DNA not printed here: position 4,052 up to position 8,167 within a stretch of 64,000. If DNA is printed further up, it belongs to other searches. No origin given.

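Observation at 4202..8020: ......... intein splitting the conserved IEDT/PEL motif of the pilus/archaellum ATPase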

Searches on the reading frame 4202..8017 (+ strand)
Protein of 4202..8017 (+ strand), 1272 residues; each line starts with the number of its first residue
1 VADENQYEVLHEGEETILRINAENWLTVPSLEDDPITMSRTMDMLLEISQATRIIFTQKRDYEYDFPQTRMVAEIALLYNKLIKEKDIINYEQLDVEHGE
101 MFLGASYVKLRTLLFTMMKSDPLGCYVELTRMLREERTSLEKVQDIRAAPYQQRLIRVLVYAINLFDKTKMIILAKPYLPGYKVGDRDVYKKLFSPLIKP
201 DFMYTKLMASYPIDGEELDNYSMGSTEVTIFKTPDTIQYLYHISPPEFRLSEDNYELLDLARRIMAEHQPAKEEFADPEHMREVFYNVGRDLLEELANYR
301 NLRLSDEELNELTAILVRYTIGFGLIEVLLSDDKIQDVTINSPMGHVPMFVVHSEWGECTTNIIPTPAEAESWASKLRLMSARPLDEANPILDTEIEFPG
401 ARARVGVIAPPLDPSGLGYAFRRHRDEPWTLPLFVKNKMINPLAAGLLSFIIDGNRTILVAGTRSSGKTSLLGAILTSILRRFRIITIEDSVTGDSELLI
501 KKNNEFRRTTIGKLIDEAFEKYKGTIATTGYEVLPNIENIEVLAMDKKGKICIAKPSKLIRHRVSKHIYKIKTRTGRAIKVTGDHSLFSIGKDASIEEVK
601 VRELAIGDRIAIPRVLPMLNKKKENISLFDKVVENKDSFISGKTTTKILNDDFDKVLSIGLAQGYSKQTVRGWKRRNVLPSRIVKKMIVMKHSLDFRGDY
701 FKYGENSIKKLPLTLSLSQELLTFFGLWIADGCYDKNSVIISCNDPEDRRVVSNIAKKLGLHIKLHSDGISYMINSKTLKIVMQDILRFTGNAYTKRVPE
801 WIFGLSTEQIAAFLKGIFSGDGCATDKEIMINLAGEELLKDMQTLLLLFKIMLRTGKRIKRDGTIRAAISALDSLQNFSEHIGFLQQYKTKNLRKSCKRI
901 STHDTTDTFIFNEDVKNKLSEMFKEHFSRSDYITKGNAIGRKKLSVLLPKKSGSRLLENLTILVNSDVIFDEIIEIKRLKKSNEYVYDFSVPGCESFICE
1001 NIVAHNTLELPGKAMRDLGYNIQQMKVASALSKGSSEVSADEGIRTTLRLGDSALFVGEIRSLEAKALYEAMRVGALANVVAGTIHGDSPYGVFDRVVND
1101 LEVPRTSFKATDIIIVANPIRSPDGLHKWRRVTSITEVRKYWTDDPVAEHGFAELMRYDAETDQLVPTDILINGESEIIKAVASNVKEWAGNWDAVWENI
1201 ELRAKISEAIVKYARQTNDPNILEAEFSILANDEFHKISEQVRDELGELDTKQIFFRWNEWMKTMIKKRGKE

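Call 4: search_protein_families(library=pfam, proteins=[window:4202-8017:+], max_evalue=0.1)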
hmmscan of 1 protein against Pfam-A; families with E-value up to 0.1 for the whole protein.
window:4202-8017:+ (1272 aa): 6 families
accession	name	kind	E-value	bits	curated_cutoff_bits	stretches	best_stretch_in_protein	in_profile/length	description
PF14890.11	Intein_splicing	-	7.8e-25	87.9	35.8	1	540-1006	21-155/155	Intein splicing domain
PF14528.11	LAGLIDADG_3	-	3e-15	56.7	22.5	2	808-883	1-82/82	LAGLIDADG-like domain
PF00437.27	T2SSE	-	2e-10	40.3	24.9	2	438-492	125-180/370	Type II/IV secretion system protein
PF09439.16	SRPRB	-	0.0019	18.1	25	0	455-493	3-40/178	Signal recognition particle receptor beta subunit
PF13191.12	AAA_16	-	0.018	16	32.6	1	453-484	21-52/167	AAA ATPase domain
PF13173.12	AAA_14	-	0.018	15.5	27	0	455-496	2-45/129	AAA domain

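Call 7: find_homologous_proteins(query=window:4202-8017:+, max_evalue=0.00001)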
Query window:4202-8017:+ (1272 aa): 5638 proteins with E <= 0.00001 among 8000 candidates; the best 120 are listed.
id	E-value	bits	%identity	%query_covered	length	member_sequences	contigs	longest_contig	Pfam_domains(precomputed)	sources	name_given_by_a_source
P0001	0.0e+0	2868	100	100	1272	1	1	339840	PF00437.27,PF14528.12,PF14890.12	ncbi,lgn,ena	-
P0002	0.0e+0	2183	73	100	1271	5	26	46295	PF00437.27,PF14528.12,PF14890.12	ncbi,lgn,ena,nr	ncbi:TPA: Flp pilus assembly complex ATPase component TadA [Candidatus Woesearchaeota archaeon]|nr:F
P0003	0.0e+0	1737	60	99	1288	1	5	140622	PF00437.27,PF14528.12,PF14890.12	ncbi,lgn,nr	ncbi:Flp pilus assembly complex ATPase component TadA [Candidatus Woesearchaeota archaeon]|nr:Flp pi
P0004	0.0e+0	1709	59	99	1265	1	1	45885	PF00437.27,PF14528.12,PF14890.12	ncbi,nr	ncbi:Flp pilus assembly complex ATPase component TadA [Candidatus Woesearchaeota archaeon]|nr:Flp pi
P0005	0.0e+0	1691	58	99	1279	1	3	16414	PF00437.27,PF14528.12,PF14890.12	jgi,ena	-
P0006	0.0e+0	1691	58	99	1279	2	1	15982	PF00437.27,PF14528.12,PF14890.12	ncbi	-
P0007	0.0e+0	1688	58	98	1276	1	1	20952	PF00437.27,PF14528.12,PF14890.12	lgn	-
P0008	0.0e+0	1680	58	99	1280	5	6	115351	PF00437.27,PF14528.12,PF14890.12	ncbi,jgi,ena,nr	ncbi:Flp pilus assembly complex ATPase component TadA [Candidatus Woesearchaeota archaeon]|nr:Flp pi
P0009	0.0e+0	1664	57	99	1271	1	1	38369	PF00437.27,PF14528.12,PF14890.12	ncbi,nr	ncbi:Flp pilus assembly complex ATPase component TadA, partial [Candidatus Woesearchaeota archaeon]|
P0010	0.0e+0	1648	57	99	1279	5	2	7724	PF00437.27,PF14528.12,PF14890.12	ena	-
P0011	0.0e+0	1636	57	99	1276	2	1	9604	PF00437.27,PF14528.12,PF14890.12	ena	-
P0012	0.0e+0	1635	54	83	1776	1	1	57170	PF00437.27,PF14528.12,PF14890.12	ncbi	-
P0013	0.0e+0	1617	56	99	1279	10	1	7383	PF00437.27,PF14528.12,PF14890.12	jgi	-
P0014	0.0e+0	1609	56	99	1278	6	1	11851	PF00437.27,PF14528.12,PF14890.12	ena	-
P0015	0.0e+0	1585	55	99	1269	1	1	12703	PF00437.27,PF14528.12,PF14890.12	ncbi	-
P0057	0.0e+0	1432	82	39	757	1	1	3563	PF00437.27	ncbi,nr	ncbi:MAG TPA: type II/IV secretion system ATPase subunit [Candidatus Nanoarchaeia archaeon]|nr:type 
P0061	0.0e+0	1429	82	39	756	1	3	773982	PF00437.27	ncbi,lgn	-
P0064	0.0e+0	1427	51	100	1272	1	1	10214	PF00437.27,PF14528.12,PF14890.12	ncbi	-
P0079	0.0e+0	1400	80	39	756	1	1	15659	PF00437.27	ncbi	-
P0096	0.0e+0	1382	51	99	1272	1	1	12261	PF00437.27,PF14528.12,PF14890.12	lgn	-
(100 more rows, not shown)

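Call 28: search_protein_families(library=ncbifam, proteins=[window:4202-8017:+], max_evalue=0.01)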
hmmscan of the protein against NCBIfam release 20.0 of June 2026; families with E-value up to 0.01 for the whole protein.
window:4202-8017:+ (1272 aa): 23 families
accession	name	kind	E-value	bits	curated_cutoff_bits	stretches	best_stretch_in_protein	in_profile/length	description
NF011491.0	PRK14898.1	equivalog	5.8e-50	170.2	783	1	491-1009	76-546/860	DNA-directed RNA polymerase subunit A''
NF058587.1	archaellum_moto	equivalog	2.3e-31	109.1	550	2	280-491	95-311/527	archaellum flagellar ATPase motor FlaI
TIGR03819.1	heli_sec_ATPase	hypoth_equivalog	3e-28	99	373.15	2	297-491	26-214/340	TadA family conjugal transfer-associated ATPase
NF005852.0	PRK07773.1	equivalog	3.8e-27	95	780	2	786-1009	588-829/886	replicative DNA helicase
NF045703.1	rSAM_Tes_intein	exception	1.4e-25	89.3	1700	1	466-855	135-512/1040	tetraether lipid synthase Tes, intein-containing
NF003159.0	PRK04132.1-4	equivalog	2.8e-19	68.7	999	2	537-622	93-177/852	replication factor C small subunit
NF003157.0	PRK04132.1-2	equivalog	8.5e-16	57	1103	2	491-616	50-161/864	replication factor C small subunit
NF011303.0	PRK14715.1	equivalog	1.1e-15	55.8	1585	1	492-855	897-1260/1627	DNA-directed DNA polymerase II large subunit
NF003158.0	PRK04132.1-3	equivalog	8.8e-15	52.9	1750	1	491-621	62-179/1437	replication factor C small subunit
TIGR02782.1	TrbB_P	equivalog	9.6e-15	54.6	304.55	1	326-491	14-175/303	P-type conjugative transfer ATPase TrbB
TIGR01445.1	intein_Nterm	domain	3e-13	50.5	24.5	1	492-588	2-82/83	intein N-terminal splicing region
TIGR02788.1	VirB11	equivalog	3e-13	49.5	249.95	2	448-504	137-189/308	P-type DNA transfer ATPase VirB11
NF011302.0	PRK14714.1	equivalog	1.6e-12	45.8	1791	1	493-636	934-1077/1350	DNA-directed DNA polymerase II large subunit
NF006207.0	PRK08332.1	equivalog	2.6e-12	44.8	2400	1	755-854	1045-1142/1684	vitamin B12-dependent ribonucleotide reductase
NF011287.0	PRK14698.1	equivalog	8.8e-11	40.5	1238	2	492-628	242-375/1017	V-type ATP synthase subunit A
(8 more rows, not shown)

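Call 36: find_encoding_contigs(protein=P0061, flank=6000, max_places=2)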
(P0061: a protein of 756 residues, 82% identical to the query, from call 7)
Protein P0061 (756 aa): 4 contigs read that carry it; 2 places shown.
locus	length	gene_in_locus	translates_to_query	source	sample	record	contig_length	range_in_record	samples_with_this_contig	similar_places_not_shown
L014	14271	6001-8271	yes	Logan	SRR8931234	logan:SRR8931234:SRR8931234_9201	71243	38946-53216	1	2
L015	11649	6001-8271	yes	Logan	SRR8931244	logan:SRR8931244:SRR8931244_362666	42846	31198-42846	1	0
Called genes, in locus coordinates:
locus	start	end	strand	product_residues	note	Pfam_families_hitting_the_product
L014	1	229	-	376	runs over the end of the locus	PF01702:TGT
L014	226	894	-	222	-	PF13483:Lactamase_B_3, PF12706:Lactamase_B_2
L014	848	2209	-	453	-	PF01425:Amidase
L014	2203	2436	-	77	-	-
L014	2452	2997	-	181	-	PF01997:Translin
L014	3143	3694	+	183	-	-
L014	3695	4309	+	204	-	-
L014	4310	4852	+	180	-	-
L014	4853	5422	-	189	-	-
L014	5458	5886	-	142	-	-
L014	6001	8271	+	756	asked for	PF00437:T2SSE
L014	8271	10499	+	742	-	-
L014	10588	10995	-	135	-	PF21473:OB_Ssb-like (weak), PF01336:tRNA_anti-codon (weak)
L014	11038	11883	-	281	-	-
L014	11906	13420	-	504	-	PF00587:tRNA-synt_2b (weak), PF03129:HGTP_anticodon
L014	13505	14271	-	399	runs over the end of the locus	PF05673:DUF815 (faint), PF00004:AAA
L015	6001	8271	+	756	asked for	PF00437:T2SSE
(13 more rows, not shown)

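Call 37: find_encoding_contigs(protein=P0057, flank=6000, max_places=2)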
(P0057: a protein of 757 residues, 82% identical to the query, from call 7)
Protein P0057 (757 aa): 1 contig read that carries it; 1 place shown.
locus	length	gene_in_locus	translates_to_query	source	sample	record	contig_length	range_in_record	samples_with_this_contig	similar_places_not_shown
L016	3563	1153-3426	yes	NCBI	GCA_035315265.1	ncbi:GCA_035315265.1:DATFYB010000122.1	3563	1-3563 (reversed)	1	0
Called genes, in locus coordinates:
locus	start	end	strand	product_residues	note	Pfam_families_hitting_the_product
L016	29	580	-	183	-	-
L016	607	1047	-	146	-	-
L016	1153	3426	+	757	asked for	PF00437:T2SSE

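Call 49: find_encoding_contigs(protein=P0002, flank=6000, max_places=2)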
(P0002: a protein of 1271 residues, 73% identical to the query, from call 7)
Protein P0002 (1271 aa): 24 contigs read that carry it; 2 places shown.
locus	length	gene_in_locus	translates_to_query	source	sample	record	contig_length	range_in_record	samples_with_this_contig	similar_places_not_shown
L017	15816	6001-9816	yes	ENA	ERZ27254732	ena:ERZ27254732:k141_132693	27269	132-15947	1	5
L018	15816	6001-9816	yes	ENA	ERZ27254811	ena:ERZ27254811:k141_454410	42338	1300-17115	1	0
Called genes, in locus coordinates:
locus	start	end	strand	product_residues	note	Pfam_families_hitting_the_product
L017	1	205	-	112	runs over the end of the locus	?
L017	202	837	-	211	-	PF13483:Lactamase_B_3, PF12706:Lactamase_B_2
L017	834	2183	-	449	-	PF01425:Amidase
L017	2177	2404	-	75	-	-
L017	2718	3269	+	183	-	-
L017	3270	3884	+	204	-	-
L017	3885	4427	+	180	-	-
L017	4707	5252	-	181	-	-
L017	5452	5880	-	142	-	-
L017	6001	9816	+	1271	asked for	PF00437:T2SSE (faint), PF14890:Intein_splicing, PF14528:LAGLIDADG_3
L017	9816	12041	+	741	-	-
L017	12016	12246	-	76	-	-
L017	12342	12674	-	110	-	PF03412:Peptidase_C39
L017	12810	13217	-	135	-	PF21473:OB_Ssb-like (weak), PF01336:tRNA_anti-codon (weak)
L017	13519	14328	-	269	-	-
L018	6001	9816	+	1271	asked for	PF00437:T2SSE (faint), PF14890:Intein_splicing, PF14528:LAGLIDADG_3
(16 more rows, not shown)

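Call 50: find_encoding_contigs(protein=P0079, flank=6000, max_places=2)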
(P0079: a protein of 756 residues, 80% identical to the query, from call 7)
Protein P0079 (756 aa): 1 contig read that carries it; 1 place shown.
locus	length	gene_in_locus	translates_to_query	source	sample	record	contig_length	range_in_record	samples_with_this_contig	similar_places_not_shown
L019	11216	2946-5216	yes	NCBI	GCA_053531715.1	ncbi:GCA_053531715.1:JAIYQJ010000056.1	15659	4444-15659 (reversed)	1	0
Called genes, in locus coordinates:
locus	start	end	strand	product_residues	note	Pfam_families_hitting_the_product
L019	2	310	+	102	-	?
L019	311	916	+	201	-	-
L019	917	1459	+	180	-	-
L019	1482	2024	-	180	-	-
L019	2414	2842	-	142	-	-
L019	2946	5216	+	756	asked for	PF00437:T2SSE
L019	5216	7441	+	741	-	-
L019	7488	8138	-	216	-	PF03412:Peptidase_C39, PF13529:Peptidase_C39_2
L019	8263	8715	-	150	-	PF21473:OB_Ssb-like (weak), PF01336:tRNA_anti-codon (weak)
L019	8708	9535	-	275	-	-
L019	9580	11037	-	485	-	PF00587:tRNA-synt_2b (faint), PF03129:HGTP_anticodon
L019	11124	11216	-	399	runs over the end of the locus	PF03215:Rad17 (weak), PF05673:DUF815 (faint), PF00004:AAA, PF00910:RNA_helicase (weak), PF21960:RCF1-5-like_lid, PF25361:AAA_lid_RFC1 (weak)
